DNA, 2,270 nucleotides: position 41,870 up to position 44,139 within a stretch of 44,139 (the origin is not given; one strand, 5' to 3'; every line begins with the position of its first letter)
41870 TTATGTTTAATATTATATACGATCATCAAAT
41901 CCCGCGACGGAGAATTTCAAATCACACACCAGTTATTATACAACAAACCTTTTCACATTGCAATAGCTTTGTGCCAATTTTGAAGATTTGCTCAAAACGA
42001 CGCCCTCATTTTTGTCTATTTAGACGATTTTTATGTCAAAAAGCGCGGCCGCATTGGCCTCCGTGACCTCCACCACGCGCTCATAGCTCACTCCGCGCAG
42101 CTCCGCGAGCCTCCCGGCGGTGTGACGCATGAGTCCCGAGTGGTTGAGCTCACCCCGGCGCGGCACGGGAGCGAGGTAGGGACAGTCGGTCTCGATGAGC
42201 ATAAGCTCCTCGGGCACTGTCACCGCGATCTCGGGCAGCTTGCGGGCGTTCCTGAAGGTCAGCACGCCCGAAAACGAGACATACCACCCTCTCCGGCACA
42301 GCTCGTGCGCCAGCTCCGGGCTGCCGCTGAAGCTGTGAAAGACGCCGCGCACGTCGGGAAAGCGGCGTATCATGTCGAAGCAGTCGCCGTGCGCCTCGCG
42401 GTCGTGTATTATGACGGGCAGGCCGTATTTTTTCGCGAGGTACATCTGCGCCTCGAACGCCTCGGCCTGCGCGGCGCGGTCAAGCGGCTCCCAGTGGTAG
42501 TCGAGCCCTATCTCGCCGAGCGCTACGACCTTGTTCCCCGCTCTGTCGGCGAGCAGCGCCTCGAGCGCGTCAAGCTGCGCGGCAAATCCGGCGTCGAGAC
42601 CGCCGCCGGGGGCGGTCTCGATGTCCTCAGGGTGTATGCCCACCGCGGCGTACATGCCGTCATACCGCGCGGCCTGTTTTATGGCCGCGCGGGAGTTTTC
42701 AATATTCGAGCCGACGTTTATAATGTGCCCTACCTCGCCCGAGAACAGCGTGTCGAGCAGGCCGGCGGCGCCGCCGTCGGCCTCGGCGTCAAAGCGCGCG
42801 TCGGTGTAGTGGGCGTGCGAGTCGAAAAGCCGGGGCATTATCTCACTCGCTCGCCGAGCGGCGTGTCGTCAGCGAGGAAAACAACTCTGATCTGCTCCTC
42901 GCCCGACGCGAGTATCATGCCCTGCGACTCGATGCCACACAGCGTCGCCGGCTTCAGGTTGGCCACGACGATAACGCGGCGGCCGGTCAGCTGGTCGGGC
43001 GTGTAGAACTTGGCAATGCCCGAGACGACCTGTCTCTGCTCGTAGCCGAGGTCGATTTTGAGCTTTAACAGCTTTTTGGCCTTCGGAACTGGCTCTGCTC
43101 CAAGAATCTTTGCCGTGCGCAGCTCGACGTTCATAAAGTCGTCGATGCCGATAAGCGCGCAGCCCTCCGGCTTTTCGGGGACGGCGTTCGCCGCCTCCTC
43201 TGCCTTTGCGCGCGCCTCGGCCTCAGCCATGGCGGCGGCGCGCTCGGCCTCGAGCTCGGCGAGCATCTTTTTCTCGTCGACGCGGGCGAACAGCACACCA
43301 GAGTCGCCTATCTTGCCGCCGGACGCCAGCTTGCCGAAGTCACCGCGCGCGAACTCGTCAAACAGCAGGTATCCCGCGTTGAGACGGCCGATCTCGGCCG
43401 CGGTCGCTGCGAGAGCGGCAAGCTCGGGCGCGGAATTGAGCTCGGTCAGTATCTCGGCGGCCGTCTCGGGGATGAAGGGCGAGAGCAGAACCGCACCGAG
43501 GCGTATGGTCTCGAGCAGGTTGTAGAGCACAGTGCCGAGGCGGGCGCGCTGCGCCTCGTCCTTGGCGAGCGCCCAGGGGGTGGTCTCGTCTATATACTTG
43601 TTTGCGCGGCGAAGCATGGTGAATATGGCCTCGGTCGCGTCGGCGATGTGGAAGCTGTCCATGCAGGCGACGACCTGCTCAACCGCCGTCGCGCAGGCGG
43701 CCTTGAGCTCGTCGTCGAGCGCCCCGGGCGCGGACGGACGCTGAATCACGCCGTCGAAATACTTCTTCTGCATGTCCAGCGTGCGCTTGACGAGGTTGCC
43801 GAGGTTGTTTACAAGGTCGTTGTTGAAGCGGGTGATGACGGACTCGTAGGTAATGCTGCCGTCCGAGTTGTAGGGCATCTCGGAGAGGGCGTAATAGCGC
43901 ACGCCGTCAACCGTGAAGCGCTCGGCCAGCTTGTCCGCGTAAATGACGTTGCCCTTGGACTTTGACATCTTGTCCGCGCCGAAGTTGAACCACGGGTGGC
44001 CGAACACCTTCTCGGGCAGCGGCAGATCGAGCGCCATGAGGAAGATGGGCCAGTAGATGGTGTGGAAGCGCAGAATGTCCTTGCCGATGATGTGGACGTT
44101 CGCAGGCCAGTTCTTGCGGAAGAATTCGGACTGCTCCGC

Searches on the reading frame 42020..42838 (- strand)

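Call 92: search_protein_families(library=pfam, proteins=[window:42020-42838:-], max_evalue=0.001)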
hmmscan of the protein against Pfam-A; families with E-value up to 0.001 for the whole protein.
window:42020-42838:- (272 aa): 1 family
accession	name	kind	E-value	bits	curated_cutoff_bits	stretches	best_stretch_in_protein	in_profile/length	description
PF01026.27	TatD_DNase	-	2.2e-70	237.4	27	1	5-267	1-252/253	TatD related DNase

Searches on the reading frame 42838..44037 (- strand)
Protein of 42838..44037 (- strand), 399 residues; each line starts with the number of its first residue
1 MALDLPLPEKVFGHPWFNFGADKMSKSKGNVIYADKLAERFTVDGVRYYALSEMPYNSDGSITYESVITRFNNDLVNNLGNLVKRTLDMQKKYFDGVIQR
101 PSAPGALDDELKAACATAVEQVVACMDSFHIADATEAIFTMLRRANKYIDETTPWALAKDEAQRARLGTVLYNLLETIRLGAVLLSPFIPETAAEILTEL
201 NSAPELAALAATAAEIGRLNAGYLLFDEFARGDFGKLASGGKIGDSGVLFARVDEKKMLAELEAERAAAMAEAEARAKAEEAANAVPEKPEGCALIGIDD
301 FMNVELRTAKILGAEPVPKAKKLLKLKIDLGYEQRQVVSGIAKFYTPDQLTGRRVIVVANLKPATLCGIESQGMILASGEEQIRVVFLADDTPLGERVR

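Call 92: search_protein_families(library=pfam, proteins=[window:42838-44037:-], max_evalue=0.001)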
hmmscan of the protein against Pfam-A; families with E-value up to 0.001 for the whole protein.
window:42838-44037:- (399 aa): 4 families
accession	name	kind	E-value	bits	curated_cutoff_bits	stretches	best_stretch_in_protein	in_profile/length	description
PF01588.26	tRNA_bind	-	3.8e-28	97.9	27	1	306-396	1-95/96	Putative tRNA binding domain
PF09334.17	tRNA-synt_1g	-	2e-20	73.4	20.1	1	2-87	306-391/391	tRNA synthetases class I (M)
PF19303.5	Anticodon_3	-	2.2e-12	47.6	23.5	1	103-222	6-122/152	Anticodon binding domain of methionyl tRNA ligase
PF08264.19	Anticodon_1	-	3.1e-07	30.8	25.1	1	113-203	6-96/148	Anticodon-binding domain of tRNA ligase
